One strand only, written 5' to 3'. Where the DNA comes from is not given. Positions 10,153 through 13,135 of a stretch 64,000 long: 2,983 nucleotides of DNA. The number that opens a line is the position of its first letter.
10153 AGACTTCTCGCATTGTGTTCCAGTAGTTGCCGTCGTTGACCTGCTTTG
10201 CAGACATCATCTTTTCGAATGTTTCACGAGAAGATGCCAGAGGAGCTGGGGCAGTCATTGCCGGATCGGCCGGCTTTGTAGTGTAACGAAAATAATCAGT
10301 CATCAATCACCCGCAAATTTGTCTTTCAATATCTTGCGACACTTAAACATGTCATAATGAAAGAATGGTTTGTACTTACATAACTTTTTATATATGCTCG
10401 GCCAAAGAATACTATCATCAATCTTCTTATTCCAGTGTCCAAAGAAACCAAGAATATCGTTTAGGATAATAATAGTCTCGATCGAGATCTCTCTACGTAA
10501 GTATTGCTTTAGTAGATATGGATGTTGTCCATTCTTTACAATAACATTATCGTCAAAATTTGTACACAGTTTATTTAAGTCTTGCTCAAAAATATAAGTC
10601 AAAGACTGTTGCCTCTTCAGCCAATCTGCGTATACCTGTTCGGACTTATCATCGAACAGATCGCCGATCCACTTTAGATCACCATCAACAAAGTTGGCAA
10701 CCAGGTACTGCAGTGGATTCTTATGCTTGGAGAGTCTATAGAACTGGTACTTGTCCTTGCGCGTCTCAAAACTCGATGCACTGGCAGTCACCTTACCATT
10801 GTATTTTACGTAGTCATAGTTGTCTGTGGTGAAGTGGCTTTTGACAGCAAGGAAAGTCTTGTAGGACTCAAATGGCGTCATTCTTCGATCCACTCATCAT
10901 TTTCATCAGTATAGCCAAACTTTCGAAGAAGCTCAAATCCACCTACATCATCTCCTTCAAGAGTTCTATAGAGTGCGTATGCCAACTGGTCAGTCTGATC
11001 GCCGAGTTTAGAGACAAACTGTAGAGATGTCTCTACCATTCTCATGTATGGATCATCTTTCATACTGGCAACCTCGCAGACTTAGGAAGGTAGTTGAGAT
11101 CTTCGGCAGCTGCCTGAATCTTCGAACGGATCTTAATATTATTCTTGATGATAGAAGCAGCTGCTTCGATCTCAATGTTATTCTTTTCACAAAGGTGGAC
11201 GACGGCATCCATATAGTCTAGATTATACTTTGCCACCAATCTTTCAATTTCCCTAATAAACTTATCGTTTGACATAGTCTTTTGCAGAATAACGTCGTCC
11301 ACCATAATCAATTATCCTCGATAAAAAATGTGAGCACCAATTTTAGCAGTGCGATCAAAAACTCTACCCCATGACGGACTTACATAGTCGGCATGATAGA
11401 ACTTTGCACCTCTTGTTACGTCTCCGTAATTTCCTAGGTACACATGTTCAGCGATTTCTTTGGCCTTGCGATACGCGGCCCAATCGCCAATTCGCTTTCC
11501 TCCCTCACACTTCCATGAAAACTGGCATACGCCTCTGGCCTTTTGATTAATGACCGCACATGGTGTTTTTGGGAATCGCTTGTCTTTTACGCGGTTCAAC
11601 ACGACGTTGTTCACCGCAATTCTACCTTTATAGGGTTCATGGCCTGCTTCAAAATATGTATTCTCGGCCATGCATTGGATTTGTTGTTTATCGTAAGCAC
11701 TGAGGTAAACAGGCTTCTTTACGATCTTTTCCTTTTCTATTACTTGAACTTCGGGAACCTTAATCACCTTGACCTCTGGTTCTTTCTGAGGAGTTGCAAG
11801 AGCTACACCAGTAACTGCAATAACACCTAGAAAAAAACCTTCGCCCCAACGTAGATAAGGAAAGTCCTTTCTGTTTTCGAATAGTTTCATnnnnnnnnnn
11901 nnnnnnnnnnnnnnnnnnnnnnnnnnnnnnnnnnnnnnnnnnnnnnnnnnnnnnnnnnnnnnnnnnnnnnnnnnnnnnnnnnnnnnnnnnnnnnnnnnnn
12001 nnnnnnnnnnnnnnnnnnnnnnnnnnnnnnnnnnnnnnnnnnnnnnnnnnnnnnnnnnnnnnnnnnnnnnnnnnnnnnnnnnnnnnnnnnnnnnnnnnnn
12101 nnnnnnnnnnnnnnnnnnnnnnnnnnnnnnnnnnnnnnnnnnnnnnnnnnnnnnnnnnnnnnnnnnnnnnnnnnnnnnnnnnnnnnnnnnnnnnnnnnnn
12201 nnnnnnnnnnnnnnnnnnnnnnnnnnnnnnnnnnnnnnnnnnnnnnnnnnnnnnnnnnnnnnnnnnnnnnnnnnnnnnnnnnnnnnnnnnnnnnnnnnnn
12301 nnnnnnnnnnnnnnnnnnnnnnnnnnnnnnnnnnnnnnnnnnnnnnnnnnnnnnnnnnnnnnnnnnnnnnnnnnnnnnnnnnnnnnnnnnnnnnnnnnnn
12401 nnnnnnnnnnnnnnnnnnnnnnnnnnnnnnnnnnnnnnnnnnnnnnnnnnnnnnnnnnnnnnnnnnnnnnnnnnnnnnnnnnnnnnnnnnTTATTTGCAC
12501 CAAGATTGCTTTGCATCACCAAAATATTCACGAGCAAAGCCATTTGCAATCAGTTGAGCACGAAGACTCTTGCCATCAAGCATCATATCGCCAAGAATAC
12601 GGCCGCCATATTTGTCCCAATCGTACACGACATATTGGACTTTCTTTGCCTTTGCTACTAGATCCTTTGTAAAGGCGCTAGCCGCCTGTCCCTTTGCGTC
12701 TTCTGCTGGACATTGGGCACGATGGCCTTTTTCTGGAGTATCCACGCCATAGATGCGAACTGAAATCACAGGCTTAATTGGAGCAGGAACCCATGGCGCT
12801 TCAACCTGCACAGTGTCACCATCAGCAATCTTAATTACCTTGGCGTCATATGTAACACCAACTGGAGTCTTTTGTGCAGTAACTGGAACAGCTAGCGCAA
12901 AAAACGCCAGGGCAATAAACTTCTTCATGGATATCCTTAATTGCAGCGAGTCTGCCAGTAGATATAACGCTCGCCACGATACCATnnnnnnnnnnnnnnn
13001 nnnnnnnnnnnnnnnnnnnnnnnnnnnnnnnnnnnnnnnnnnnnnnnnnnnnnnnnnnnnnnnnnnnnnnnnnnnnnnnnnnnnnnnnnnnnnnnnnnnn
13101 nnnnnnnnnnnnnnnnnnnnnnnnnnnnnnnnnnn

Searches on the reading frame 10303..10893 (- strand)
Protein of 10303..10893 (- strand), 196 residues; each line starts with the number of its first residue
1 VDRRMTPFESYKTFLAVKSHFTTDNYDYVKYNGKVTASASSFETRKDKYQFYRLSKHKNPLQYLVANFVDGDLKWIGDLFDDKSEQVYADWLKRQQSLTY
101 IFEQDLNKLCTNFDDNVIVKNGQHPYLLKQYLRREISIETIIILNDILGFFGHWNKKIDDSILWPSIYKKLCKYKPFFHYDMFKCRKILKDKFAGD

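Call 48: search_protein_families(library=pfam, proteins=[window:10303-10893:-], max_evalue=0.01)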
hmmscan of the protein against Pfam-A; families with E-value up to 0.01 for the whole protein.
window:10303-10893:- (196 aa): 2 families
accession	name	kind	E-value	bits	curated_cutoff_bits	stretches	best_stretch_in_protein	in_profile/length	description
PF08993.15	T4_Gp59_N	-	2.6e-10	41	25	1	10-91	6-89/93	T4 gene Gp59 loader of gp41 DNA helicase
PF08994.15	T4_Gp59_C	-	3.8e-05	24.7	25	1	122-188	27-100/109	T4 gene Gp59 loader of gp41 DNA helicase C-term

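Call 51: search_dna_similar(query=window:10303-10893:-, collection=phages, mode=protein, max_rows=30, max_evalue=0.001)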
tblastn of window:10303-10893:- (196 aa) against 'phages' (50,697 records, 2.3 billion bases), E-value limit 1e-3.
Records with a match: 2167; places in all: 2170; records where one place covers at least 80% of the query: 2155.
Best place of each record, by identity: <60% 2167.
By first word of the organism name: Escherichia 634; Klebsiella 323; Synechococcus 321; Salmonella 192; Vibrio 127; Shigella 88; Enterobacter 59; Enterobacteria 48; Cyanophage 45; Aeromonas 42; and 39 more.
By host as written in the record: - 412; Escherichia coli 269; Klebsiella pneumoniae 110; Synechococcus 99; Escherichia coli O157:H7 35; Salmonella enterica 29; Escherichia coli B 28; Synechococcus sp. WH7803 24; and 460 more.
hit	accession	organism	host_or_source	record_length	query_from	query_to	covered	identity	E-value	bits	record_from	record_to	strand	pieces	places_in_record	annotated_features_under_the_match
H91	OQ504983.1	Synechococcus phage S-8S55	Parasynechococcus marenigrum WH 8102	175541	4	192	96%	45.2%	1e-45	166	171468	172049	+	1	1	DNA helicase loader | late promoter transcriptional accessory protein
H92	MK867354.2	Synechococcus phage S-SCSM1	Synechococcus sp. WH 7803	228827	4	191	96%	45.2%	5e-40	150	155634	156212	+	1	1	DNA helicase loader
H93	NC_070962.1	Synechococcus phage S-SCSM1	Synechococcus sp. WH 7803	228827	4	191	96%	45.2%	5e-40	150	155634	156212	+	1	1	DNA helicase loader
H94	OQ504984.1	Synechococcus phage S-8S56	Parasynechococcus marenigrum WH 8102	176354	4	192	96%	44.7%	2e-45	165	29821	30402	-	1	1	loader of DNA helicase | late promoter transcriptional accessory protein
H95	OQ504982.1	Synechococcus phage S-8S53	Parasynechococcus marenigrum WH 8102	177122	4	192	96%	44.7%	2e-45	165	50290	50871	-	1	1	DNA helicase loader | late promoter transcriptional accessory protein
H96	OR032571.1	Synechococcus phage DSL-LC02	Synechococcus sp.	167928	5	196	98%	43.2%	4e-39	147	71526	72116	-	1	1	DNA helicase loader | hypothetical protein | late promoter transcription accessory protein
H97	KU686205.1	Synechococcus phage S-CAM9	Synechococcus sp.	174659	4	192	96%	43.7%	6e-45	164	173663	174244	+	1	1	loader of DNA helicase | late promoter transcriptional accessory protein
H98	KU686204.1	Synechococcus phage S-CAM9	Synechococcus sp.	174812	4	192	96%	43.7%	6e-45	164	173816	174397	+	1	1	loader of DNA helicase | late promoter transcriptional accessory protein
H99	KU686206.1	Synechococcus phage S-CAM9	Synechococcus sp.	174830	4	192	96%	43.7%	6e-45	164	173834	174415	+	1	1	loader of DNA helicase | late promoter transcriptional accessory protein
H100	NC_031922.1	Synechococcus phage S-CAM9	Synechococcus sp.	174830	4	192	96%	43.7%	6e-45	164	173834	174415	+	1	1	DNA helicase loader | late promoter transcriptional regulator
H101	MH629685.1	Synechococcus virus S-PRM1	Synechococcus sp. WH 7803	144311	4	192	96%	43.7%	1e-44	163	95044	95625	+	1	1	hypothetical protein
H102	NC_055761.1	Synechococcus virus S-PRM1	Synechococcus sp. WH 7803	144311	4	192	96%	43.7%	1e-44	163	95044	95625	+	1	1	DNA helicase loader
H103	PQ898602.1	Synechococcus phage S-SCSM2R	Synechococcus sp. WH7803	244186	5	191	95%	43.1%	5e-39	147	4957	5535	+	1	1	DNA helicase loader | late-transcription coactivator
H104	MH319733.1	Marine virus AG-345-E02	single cell amplified by WGA-X; seawater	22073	4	191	96%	42.1%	8e-40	149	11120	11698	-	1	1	record has no annotation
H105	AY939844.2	Prochlorococcus phage P-SSM2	Prochlorococcus sp. NATL1A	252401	4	191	96%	42.1%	8e-40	149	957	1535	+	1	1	gp59: loader of gp41 DNA helicase | hypothetical protein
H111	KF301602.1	Caulobacter phage Cr30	Caulobacter crescentus CB15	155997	5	193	96%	41.1%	3e-42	156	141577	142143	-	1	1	DNA helicase | hypothetical protein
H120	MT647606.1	Pelagibacter phage Mosig EXVC030M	Candidatus Pelagibacter ubique HTCC1062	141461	8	196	96%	40.2%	1e-40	151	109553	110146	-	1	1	hypothetical protein (x2)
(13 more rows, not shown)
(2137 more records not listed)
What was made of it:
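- Tried and rejected: I used gp59 to find syntenic loci (call 51).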

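Call 52: get_annotated_region(hit=H120, flank=5000)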
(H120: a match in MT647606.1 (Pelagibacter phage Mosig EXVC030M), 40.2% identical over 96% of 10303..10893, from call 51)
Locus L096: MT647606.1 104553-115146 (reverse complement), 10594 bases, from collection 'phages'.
description: Pelagibacter phage Mosig EXVC030M, complete genome.
organism: Pelagibacter phage Mosig EXVC030M (NCBI taxid 2759214)
taxonomy: Viruses; Duplodnaviria; Heunggongvirae; Uroviricota; Caudoviricetes; Kyanoviridae
host: Candidatus Pelagibacter ubique HTCC1062; source: oxygen minimum zone; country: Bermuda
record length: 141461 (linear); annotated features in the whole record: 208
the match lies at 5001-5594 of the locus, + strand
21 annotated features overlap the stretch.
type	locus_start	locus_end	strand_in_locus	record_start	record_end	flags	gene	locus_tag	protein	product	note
CDS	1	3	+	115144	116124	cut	-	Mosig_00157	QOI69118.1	hypothetical protein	-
CDS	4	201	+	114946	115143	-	-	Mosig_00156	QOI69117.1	hypothetical protein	-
CDS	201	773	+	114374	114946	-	-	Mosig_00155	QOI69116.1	hypothetical protein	-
CDS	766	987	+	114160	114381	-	-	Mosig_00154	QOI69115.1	hypothetical protein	-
CDS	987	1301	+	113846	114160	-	-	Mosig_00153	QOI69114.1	hypothetical protein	-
CDS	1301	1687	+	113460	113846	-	-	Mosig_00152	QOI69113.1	hypothetical protein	-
CDS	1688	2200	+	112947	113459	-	-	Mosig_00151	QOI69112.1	putative glycoside hydrolase family 108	-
CDS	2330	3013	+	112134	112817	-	-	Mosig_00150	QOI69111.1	putative PD-(D/E)XK nuclease superfamily protein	-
CDS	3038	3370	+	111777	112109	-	-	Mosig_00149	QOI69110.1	hypothetical protein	-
tmRNA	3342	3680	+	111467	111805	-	-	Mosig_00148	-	SsrA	-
CDS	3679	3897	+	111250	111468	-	-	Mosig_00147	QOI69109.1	putative late promoter transcription accessory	-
CDS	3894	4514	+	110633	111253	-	-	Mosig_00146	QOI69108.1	putative flavin-dependent thymidylate synthase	-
CDS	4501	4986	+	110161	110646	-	-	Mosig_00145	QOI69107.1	hypothetical protein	-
CDS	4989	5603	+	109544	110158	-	-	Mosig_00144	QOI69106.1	hypothetical protein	putative T4_Gp59_N domain-containing protein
CDS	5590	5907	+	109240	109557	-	-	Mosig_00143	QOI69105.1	hypothetical protein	-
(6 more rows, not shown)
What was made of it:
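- On ssrA locus of T4-like pelagimyophages and Melnitz: Mosig gene order: PD-(D/E)XK nuclease, hypothetical protein, SsrA, gp33, thyX, gp59 (call 52).
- Closest known: ssrA of T4-like pelagimyophages and OM43 phage Melnitz: Pelagibacter phages Mosig. Same: The locus is the same: nuclease, tmRNA, then gp33 late-transcription coactivator and gp59 (calls 48, 52).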

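Call 53: get_annotated_region(hit=H111, flank=5000)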
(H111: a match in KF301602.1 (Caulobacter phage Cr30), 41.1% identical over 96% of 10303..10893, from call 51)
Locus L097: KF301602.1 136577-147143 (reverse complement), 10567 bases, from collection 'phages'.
description: Caulobacter phage Cr30, complete genome.
organism: Caulobacter phage Cr30 (NCBI taxid 1357714)
taxonomy: Viruses; Duplodnaviria; Heunggongvirae; Uroviricota; Caudoviricetes
host: Caulobacter crescentus CB15; source: pond water; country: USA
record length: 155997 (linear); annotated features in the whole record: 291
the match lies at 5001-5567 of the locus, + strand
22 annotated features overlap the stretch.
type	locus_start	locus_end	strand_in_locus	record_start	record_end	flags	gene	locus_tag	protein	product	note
CDS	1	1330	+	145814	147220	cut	-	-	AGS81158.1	DNA primase/helicase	-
CDS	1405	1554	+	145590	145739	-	-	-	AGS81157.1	hypothetical protein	-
CDS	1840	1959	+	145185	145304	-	-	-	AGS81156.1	hypothetical protein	-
CDS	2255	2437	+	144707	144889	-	-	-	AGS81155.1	hypothetical protein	-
CDS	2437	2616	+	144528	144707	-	-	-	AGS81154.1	hypothetical protein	-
CDS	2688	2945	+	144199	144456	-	-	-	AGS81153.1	hypothetical protein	-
tRNA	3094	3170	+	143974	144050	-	-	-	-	tRNA-Gly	anticodon TCC; discovered using tRNAscanSE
tRNA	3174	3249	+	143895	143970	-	-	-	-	tRNA-Asn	anticodon GTT; discovered using tRNAscanSE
CDS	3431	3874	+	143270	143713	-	-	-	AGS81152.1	hypothetical protein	-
CDS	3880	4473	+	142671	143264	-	-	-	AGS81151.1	hypothetical protein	-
CDS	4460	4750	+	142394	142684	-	-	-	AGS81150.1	hypothetical protein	-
CDS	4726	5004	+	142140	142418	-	-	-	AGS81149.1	hypothetical protein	-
CDS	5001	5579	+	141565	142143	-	-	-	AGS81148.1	DNA helicase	phage T4-like loader of gp41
CDS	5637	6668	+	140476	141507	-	-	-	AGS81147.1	hypothetical protein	-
CDS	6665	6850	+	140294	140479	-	-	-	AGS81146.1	hypothetical protein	-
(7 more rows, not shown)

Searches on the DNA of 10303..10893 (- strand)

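Call 54: search_rna_families(sources=[L096, L097], threshold=gathering)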
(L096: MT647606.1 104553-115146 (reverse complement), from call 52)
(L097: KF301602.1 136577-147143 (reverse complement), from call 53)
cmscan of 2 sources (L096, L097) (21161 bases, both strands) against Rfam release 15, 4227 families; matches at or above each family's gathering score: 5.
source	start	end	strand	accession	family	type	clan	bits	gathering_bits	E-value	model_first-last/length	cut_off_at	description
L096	3375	3589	+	RF04321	tmRNA_permuted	Gene;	-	93.6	47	2.6e-17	1-213/213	no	permuted transfer-messenger RNA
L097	3174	3246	+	RF00005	tRNA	Gene; tRNA;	CL00001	69.6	29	1.4e-13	1-71/71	no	tRNA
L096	3339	3642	+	RF01849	alpha_tmRNA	Gene;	CL00001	67.6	50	8.2e-17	1-355/355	no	Alphaproteobacteria transfer-messenger RNA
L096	6776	6983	+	RF01745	manA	Cis-reg;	-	64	55.2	1.9e-14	1-192/192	no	manA RNA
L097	3094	3167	+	RF00005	tRNA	Gene; tRNA;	CL00001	50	29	3.3e-08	1-71/71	no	tRNA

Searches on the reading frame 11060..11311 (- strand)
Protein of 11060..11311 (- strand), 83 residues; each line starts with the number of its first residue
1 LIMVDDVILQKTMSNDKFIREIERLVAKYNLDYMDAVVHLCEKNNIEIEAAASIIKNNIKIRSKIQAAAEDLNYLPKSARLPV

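Call 48: search_protein_families(library=pfam, proteins=[window:11060-11311:-], max_evalue=0.01)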
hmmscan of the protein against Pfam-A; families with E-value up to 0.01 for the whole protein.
window:11060-11311:- (83 aa): 1 family
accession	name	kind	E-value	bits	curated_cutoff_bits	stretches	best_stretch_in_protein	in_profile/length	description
PF16805.11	Trans_coact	-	3.7e-16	59.2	25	1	11-78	1-69/73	Phage late-transcription coactivator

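Call 49: search_dna_similar(query=window:11060-11311:-, collection=phages, mode=protein, max_rows=40, max_evalue=0.001)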
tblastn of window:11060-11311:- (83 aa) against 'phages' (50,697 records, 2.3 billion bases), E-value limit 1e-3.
No match.
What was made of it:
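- Tried and rejected: No match, probably because the protein is too short or was filtered (call 49).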

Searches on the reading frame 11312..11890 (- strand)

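Call 9: search_protein_families(library=phrogs, proteins=[window:11312-11890:-])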
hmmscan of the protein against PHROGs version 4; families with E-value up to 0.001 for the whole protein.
window:11312-11890:- (192 aa): 5 families
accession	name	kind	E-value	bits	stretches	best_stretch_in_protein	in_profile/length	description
phrog_938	-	lysis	4.2e-22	78.1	1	62-191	44-171/2185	endolysin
phrog_14642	-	lysis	8.8e-12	45.9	1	59-190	94-214/215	endolysin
phrog_15649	-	lysis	3.7e-07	29.5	1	65-167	225-329/1079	endolysin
phrog_38339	-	unknown function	0.00019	22.4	1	66-169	67-175/193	-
phrog_17417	-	unknown function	0.00019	22.2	1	35-118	46-130/192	-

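Call 48: search_protein_families(library=pfam, proteins=[window:11312-11890:-], max_evalue=0.01)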
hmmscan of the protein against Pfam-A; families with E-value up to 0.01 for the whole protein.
window:11312-11890:- (192 aa): 1 family
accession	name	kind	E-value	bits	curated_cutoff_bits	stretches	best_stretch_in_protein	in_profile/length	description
PF07486.17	Hydrolase_2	-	3.8e-24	85.7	27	1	85-190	2-100/100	Cell Wall Hydrolase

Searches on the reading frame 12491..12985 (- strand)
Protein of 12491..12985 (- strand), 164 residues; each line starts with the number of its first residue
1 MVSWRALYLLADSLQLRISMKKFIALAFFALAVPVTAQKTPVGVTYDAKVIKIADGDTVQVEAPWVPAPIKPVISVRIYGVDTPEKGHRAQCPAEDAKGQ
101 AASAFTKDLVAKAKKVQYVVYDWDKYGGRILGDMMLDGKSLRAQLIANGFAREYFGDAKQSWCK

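Call 9: search_protein_families(library=phrogs, proteins=[window:12491-12985:-])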
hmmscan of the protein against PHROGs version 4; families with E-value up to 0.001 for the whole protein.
window:12491-12985:- (164 aa): 3 families
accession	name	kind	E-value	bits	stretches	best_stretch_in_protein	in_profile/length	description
phrog_452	-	DNA, RNA and nucleotide metabolism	3.4e-19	70.4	1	39-160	62-183/201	endonuclease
phrog_8809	-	unknown function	6.6e-10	37.6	1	26-155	1071-1205/2317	-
phrog_20876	-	DNA, RNA and nucleotide metabolism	3.1e-06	27.4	1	47-151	167-269/395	nuclease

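Call 37: search_dna_similar(query=window:12491-12985:-, collection=phages, mode=protein, max_rows=15)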
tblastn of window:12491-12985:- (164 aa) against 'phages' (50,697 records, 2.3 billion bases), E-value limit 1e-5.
Records with a match: 12; places in all: 12; records where one place covers at least 80% of the query: 0.
Best place of each record, by identity: <60% 12.
By first word of the organism name: Rhizobium 10; Caudoviricetes 1; Sulfurimonas 1.
By host as written in the record: Rhizobium phaseoli INC1-2 2; Rhizobium sp. N941 2; - 1; R. phaseoli INC 1-2 1; R. phaseoli S20 1; R. etli NXC12 1; Rhizobium phaseoli T2_3 1; Rhizobium phaseoli T3_6 1; and 2 more.
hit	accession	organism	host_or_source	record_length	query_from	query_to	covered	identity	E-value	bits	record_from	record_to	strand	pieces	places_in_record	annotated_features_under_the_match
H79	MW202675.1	Caudoviricetes sp.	Manatee Spring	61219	49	164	71%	50.9%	2e-30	120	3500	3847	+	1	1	nuclease-like protein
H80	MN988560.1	Rhizobium phage RHph_TM21B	R. phaseoli INC 1-2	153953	49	163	70%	48.3%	3e-25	106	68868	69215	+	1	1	nuclease SNase-like protein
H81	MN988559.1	Rhizobium phage RHph_TM39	R. phaseoli S20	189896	49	163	70%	48.3%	3e-25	106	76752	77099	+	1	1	nuclease SNase-like protein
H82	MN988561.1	Rhizobium phage RHph_TM61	R. etli NXC12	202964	49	163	70%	48.3%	3e-25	106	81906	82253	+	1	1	nuclease SNase-like protein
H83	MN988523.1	Rhizobium phage RHph_TM2_3B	Rhizobium phaseoli T2_3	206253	49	163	70%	48.3%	3e-25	106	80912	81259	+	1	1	nuclease SNase-like protein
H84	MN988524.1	Rhizobium phage RHph_TM3_3_6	Rhizobium phaseoli T3_6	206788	49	163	70%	48.3%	3e-25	106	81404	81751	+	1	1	nuclease SNase-like protein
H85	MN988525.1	Rhizobium phage RHph_Y65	Rhizobium phaseoli INC1-2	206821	49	163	70%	48.3%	3e-25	106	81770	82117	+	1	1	nuclease SNase-like protein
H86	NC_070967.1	Rhizobium phage RHph_Y65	Rhizobium phaseoli INC1-2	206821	49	163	70%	48.3%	3e-25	106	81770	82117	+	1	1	endonuclease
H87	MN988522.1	Rhizobium phage RHph_TM40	Rhizobium leg. CIAT894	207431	49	163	70%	48.3%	3e-25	106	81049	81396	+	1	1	nuclease SNase-like protein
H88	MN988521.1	Rhizobium phage RHph_TM30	Rhizobium sp. N941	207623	49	163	70%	48.3%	3e-25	106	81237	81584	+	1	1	nuclease SNase-like protein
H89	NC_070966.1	Rhizobium phage RHph_TM30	Rhizobium sp. N941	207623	49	163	70%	48.3%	3e-25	106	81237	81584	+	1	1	endonuclease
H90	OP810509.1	Sulfurimonas phage SNW-1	Sulfurimonas indica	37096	48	164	71%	39.3%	3e-9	61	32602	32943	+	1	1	thermonuclease family protein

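Call 48: search_protein_families(library=pfam, proteins=[window:12491-12985:-], max_evalue=0.01)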
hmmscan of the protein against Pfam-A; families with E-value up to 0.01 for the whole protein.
window:12491-12985:- (164 aa): 1 family
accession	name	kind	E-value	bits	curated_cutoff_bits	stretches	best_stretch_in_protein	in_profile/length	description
PF00565.23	SNase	-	5.1e-13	49.9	21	1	76-156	2-79/107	Staphylococcal nuclease homologue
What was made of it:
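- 12491..12985 (-): Upstream neighbour: an SNase-type nuclease gene, syntenic in many relatives. Pfam PF00565, E = 5e-13 (call 48).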
